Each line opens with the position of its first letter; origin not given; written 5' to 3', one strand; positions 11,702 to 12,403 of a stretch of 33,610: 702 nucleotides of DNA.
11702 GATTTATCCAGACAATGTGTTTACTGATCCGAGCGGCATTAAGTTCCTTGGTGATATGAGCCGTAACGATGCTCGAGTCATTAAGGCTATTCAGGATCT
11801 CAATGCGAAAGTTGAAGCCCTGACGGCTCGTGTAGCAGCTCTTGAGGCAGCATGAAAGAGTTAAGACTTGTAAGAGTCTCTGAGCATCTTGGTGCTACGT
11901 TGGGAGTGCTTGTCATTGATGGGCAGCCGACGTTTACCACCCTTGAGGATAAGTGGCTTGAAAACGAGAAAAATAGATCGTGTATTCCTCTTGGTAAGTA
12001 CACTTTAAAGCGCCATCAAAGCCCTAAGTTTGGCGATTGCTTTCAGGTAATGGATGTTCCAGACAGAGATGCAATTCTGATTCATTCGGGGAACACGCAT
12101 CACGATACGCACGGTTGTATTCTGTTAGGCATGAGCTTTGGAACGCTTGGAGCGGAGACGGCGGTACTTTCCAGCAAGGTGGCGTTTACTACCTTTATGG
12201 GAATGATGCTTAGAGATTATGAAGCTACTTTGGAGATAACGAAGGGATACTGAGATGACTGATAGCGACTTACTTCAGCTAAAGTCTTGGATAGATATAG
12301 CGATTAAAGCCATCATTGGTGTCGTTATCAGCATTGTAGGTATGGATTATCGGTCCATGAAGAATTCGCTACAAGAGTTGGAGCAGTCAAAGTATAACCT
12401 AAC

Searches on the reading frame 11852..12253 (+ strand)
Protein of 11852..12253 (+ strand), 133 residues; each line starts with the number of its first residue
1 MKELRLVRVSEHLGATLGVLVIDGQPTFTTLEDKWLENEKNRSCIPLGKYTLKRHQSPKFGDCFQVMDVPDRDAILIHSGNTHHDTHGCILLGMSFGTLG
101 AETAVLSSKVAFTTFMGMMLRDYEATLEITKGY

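Call 60: find_related_loci(query=window:11852-12253:+, collection=viral_contigs, flank=5000)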
Query window:11852-12253:+ (133 aa) in viral_contigs; peptide patterns used: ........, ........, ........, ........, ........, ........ (x = any residue, [..] = any of these).
10 stretches matched a pattern; 5 encode a relative of the query (tblastn E <= 1e-3); 5 distinct loci.
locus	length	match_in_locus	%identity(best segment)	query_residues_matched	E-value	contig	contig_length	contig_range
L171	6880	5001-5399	90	1-133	3e-83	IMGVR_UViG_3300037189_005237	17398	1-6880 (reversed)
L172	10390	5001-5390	58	1-130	6e-48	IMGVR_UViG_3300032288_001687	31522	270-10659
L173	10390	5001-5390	57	1-130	7e-48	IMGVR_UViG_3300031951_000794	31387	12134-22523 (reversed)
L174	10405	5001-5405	53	3-133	9e-46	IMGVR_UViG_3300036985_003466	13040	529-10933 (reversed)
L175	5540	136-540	53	3-133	1e-45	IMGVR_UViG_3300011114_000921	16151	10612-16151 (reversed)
